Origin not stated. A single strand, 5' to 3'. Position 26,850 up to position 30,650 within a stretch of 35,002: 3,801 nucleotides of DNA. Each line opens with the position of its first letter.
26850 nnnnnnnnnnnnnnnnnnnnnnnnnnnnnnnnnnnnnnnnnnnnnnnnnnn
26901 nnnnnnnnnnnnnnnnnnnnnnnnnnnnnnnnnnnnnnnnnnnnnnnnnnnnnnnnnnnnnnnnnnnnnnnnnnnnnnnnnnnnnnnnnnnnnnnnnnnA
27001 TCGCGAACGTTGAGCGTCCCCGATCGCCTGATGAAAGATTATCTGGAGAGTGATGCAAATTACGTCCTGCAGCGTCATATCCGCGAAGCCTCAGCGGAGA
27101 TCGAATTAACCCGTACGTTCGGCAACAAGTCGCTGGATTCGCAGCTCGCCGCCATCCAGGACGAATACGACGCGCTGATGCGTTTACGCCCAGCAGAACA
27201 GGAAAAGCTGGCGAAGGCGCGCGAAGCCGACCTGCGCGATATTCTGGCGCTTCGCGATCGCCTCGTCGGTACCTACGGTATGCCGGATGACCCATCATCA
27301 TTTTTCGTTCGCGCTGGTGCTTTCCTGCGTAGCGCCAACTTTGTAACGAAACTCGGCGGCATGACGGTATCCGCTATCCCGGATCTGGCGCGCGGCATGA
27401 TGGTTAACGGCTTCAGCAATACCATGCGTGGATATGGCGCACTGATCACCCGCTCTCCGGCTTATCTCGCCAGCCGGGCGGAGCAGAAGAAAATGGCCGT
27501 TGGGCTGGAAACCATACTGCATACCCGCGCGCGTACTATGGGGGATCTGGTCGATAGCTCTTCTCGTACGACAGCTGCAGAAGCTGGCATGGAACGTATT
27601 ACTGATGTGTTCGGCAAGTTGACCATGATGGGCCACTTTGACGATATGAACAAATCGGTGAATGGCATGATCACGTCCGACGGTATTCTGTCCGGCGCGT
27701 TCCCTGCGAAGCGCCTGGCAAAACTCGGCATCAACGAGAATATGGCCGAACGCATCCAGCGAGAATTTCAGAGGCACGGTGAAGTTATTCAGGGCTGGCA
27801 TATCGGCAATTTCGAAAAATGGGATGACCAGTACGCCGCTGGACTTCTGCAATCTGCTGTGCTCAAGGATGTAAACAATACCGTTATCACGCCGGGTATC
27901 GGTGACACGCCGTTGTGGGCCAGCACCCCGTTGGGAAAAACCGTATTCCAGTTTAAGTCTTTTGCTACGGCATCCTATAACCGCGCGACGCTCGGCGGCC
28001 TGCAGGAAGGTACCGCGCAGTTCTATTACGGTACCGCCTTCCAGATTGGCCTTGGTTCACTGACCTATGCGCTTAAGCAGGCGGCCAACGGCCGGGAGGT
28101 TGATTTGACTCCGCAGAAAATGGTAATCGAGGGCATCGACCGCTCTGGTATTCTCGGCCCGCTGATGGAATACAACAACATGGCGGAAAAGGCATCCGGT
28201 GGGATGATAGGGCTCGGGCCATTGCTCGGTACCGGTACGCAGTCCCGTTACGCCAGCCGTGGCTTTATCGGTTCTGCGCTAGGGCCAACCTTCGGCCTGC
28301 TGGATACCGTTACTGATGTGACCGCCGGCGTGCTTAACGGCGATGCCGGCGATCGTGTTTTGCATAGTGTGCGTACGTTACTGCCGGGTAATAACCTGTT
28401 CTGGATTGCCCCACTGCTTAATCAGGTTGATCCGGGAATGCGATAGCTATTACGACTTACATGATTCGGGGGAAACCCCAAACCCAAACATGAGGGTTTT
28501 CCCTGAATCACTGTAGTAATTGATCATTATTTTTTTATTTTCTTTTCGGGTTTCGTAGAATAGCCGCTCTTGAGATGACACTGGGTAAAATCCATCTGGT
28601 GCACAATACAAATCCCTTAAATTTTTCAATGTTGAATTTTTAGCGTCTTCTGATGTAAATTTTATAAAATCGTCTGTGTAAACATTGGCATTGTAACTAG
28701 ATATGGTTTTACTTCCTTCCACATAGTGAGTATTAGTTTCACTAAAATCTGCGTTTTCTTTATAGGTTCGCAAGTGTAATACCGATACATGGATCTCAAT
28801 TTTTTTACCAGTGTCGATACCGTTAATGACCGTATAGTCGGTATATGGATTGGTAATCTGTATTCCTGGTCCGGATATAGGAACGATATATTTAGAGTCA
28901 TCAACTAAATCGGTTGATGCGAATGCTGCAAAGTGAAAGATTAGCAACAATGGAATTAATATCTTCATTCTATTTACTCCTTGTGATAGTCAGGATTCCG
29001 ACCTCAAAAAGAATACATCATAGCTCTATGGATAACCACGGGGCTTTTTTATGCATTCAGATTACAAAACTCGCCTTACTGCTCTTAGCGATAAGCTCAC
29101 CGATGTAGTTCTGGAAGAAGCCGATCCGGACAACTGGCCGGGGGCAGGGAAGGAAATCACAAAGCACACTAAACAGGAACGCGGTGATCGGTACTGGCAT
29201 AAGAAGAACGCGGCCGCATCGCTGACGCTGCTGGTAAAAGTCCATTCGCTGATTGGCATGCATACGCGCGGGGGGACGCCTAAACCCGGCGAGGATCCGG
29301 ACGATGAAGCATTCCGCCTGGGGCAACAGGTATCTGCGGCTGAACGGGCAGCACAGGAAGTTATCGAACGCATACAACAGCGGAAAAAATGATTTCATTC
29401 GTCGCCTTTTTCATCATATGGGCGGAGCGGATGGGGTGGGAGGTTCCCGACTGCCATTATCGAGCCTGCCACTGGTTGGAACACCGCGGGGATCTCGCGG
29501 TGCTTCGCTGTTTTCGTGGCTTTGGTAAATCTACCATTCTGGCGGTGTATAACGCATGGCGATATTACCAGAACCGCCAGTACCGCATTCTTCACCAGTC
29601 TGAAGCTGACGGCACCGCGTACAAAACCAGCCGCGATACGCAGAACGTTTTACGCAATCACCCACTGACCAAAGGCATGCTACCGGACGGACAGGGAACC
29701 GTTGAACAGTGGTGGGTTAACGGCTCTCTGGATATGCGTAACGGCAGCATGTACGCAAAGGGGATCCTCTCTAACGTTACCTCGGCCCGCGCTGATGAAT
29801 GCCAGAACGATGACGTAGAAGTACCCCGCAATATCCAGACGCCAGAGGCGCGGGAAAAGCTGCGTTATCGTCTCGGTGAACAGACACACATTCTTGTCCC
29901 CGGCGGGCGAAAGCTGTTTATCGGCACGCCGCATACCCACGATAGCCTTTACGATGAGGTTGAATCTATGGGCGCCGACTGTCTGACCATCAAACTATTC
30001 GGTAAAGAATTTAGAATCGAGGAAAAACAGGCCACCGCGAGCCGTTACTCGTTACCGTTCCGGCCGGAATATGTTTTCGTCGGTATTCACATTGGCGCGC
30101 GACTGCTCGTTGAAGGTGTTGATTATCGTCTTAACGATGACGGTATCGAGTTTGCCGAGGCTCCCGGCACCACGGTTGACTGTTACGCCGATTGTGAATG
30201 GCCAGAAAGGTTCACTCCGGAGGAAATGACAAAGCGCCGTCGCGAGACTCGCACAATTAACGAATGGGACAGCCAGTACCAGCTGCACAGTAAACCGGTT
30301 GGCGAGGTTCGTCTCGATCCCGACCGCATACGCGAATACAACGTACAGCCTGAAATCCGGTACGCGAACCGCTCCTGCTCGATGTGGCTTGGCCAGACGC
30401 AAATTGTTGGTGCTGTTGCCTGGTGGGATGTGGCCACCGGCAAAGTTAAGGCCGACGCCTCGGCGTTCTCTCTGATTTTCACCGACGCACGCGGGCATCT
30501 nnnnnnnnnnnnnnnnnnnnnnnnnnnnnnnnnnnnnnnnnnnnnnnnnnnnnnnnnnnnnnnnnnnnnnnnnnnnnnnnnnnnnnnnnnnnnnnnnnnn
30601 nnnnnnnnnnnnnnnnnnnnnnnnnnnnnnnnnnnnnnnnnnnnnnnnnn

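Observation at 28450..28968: Oppositely oriented AT-rich moron encoding a secreted 172-aa protein between the core-protein and terminase genes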

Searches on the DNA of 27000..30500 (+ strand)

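Call 45: search_dna_similar(query=window:27000-30500:+, collection=ecoli_genomes, mode=distant, max_rows=30)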
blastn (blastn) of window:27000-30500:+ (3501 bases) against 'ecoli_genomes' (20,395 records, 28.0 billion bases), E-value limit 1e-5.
Records with a match: 50; places in all: 50; records where one place covers at least 80% of the query: 3.
Genomes with a match: 50 of 5426; with a place that covers at least 80% of the query: 3. Places per genome that has any: lowest 1, median 1, highest 1. On chromosomes: 50 places; on plasmids: 0.
Best place of each record, by identity: 80-90% 3; 60-80% 47.
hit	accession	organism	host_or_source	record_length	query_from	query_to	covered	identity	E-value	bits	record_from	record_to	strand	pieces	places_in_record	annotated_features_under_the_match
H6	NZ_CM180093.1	Escherichia coli strain 23GD11002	Homo sapiens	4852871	1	3501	85%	84.8%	0e+0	3308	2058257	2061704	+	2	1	hypothetical protein (x3) | terL: phage terminase large subunit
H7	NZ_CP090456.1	Escherichia coli strain B379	Homo sapiens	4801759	1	3501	84%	80.5%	0e+0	2731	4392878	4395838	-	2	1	hypothetical protein (x2) | terL: phage terminase large subunit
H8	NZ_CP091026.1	Escherichia coli strain STEC383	pig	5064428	1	3501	84%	80.5%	0e+0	2727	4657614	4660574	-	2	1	hypothetical protein (x2) | terL: phage terminase large subunit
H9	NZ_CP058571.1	Escherichia coli strain EC2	Homo sapiens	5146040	1990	3501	43%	76.0%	0e+0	1094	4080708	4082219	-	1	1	terL: phage terminase large subunit | hypothetical protein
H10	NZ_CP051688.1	Escherichia coli strain SCU-387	Homo sapiens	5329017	6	1665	44%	71.6%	0e+0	791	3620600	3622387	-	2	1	hypothetical protein (x2)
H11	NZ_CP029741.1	Escherichia coli strain AR_0085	missing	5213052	6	1665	44%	71.2%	0e+0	764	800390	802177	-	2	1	hypothetical protein (x2)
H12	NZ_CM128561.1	Escherichia coli strain 3908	turkey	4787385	6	1665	44%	71.2%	0e+0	764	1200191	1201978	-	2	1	hypothetical protein (x2)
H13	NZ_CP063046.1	Escherichia coli strain KC-Dl-1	Delphinapterus leucas (Beluga whale)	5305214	6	1665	44%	71.2%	0e+0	759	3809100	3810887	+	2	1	hypothetical protein (x2)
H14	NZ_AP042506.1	Escherichia coli strain OkiPb01680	bovine feces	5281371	6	1665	44%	71.0%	0e+0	751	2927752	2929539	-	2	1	hypothetical protein (x2)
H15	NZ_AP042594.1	Escherichia coli strain OkiPb01700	bovine feces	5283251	6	1665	44%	71.0%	0e+0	751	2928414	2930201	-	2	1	hypothetical protein (x2)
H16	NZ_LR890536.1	Escherichia coli strain MSB1_8B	Homo sapiens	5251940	6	1665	44%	71.0%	0e+0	751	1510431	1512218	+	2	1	hypothetical protein (x2)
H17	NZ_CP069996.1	Escherichia coli strain FDAARGOS_1300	Homo sapiens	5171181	6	1665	44%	71.0%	0e+0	746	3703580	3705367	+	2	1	hypothetical protein (x2)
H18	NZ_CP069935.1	Escherichia coli strain FDAARGOS_1302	Homo sapiens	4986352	6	1665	44%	71.0%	0e+0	746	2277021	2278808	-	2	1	hypothetical protein (x2)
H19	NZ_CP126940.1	Escherichia coli O2:K1:H7 strain APEC E18055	Gallus gallus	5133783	6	1665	44%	71.0%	0e+0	746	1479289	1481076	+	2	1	hypothetical protein (x2)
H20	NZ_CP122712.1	Escherichia coli strain ETEC1749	Sus scrofa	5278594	6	1665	44%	71.0%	0e+0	746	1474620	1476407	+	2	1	hypothetical protein (x2)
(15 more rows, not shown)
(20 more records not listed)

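Call 46: get_annotated_region(hit=H7, flank=1500)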
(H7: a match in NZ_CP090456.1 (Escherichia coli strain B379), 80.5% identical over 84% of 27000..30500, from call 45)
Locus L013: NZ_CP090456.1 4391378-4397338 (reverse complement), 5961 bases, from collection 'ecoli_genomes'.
description: Escherichia coli strain B379 chromosome, complete genome
organism: Escherichia coli strain B379 (NCBI taxid 562)
replicon: chromosome; assembly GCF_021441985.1
host: Homo sapiens; source: Pus; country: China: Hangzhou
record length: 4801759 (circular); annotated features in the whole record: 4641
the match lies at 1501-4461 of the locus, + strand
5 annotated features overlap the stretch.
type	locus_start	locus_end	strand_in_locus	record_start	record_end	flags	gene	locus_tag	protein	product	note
CDS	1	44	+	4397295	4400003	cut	-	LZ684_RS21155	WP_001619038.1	transglycosylase SLT domain-containing protein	-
CDS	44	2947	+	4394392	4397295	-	-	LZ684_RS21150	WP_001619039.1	hypothetical protein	-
CDS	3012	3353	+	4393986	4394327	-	-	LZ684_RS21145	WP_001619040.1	hypothetical protein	-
CDS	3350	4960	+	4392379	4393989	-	terL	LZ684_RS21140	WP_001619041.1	phage terminase large subunit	-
CDS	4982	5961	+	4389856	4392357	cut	-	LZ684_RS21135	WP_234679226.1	phage tail fiber protein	-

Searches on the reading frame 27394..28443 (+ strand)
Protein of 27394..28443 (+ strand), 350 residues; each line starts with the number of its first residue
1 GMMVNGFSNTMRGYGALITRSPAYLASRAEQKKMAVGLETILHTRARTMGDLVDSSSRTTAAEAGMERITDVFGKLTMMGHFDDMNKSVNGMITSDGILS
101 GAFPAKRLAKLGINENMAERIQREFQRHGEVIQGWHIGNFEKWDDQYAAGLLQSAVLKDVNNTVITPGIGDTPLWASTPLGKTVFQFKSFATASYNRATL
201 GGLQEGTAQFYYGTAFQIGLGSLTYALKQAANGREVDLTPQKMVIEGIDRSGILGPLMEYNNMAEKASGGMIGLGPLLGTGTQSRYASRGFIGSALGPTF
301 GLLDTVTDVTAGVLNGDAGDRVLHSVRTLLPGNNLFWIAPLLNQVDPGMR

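Call 84: find_related_loci(query=A5, collection=genome_contigs, flank=5000)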
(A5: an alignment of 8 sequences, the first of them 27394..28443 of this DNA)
Query A5 (350 aa) in genome_contigs; peptide patterns used: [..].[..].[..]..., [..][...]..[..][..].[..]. (x = any residue, [..] = any of these).
42 stretches matched a pattern; 11 encode a relative of the query (tblastn E <= 1e-3); 11 distinct loci.
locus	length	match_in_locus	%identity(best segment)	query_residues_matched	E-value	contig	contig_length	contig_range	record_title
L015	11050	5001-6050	87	1-350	0e+0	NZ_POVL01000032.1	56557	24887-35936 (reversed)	Enterobacter sichuanensis strain WCHECL1597 32, whole genome shotgun sequence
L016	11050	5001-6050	98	1-350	0e+0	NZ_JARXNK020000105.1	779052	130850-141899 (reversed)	Raoultella lignicola strain TW_WC1a.1 NODE_2_length_779052_cov_71.000082, whole genome shotgun sequence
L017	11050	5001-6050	77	1-350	0e+0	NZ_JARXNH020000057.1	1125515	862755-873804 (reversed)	Raoultella scottii strain BAC 10a-01-01 NODE_1_length_1125515_cov_35.375866, whole genome shotgun sequence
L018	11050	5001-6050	78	1-350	0e+0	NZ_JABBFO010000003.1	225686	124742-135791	Rosenbergiella australiborealis strain CdVSA20.1 NODE_3_length_225686_cov_48.087811, whole genome shotgun sequence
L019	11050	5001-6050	75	1-350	0e+0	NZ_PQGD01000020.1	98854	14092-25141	Superficieibacter electus strain BP-1 NODE_20_length_98854_cov_33.9526, whole genome shotgun sequence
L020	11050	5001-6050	89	1-350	0e+0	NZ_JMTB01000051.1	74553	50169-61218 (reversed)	Trabulsiella guamensis ATCC 49490 GTGU.assembly.051, whole genome shotgun sequence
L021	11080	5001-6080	43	2-350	2e-91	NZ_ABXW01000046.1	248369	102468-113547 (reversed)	Providencia alcalifaciens DSM 30120 P_alcalifaciens-1.0_Cont129.1, whole genome shotgun sequence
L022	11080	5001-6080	43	2-350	3e-91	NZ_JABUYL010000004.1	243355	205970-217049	Proteus sp. FME41 NODE_4_length_243355_cov_235.92, whole genome shotgun sequence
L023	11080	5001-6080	43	2-350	3e-91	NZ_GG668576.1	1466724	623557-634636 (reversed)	Proteus mirabilis ATCC 29906 SCAFFOLD1, whole genome shotgun sequence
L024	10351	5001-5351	85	234-350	2e-64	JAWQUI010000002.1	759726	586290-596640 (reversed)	Pseudomonas lundensis strain I31 NODE_2_length_759726_cov_287.758637, whole genome shotgun sequence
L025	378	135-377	86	1-81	2e-45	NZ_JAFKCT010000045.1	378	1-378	Algoriphagus oliviformis strain H41 46, whole genome shotgun sequence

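Call 97: search_protein_families(library=pfam, proteins=[L020:6081-6401:+, L018:6153-6779:+, L024:5410-6528:+, L016:6050-6484:-, L019:6586-7308:-, L021:6087-6500:-, L022:6094-6393:+], max_evalue=0.01)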
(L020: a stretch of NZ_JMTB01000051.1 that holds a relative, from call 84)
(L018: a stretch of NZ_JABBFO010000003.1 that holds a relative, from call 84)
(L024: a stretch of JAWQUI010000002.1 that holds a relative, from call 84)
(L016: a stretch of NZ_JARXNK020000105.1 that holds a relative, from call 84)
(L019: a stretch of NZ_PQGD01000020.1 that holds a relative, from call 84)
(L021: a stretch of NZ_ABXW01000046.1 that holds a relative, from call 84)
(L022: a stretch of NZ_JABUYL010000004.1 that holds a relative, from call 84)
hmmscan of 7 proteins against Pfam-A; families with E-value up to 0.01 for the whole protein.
L020:6081-6401:+ (106 aa): 0 families

L018:6153-6779:+ (208 aa): 0 families

L024:5410-6528:+ (372 aa): 1 family
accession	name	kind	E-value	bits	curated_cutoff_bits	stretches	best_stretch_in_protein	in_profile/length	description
PF01757.29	Acyl_transf_3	-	3.1e-27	95.9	31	1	13-351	2-323/326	Acyltransferase domain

L016:6050-6484:- (144 aa): 0 families

L019:6586-7308:- (240 aa): 2 families
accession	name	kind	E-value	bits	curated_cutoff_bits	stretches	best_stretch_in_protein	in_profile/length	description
PF12898.13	Stc1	-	0.0039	18.2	24.8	0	160-191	53-83/84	Stc1 domain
PF23677.1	YnaL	-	0.0088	16.4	27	1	120-156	10-46/57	Protein YnaL-like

L021:6087-6500:- (137 aa): 0 families

L022:6094-6393:+ (99 aa): 0 families

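Call 107: search_protein_families(library=phrogs, proteins=[L016:6050-6484:-, L020:6081-6401:+, L018:6153-6779:+], max_evalue=0.001)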
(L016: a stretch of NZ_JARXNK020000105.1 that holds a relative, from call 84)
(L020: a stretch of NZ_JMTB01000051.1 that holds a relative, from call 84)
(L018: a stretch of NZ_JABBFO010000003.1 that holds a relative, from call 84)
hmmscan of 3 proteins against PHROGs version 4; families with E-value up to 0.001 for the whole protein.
L016:6050-6484:- (144 aa): 0 families

L020:6081-6401:+ (106 aa): 0 families

L018:6153-6779:+ (208 aa): 0 families
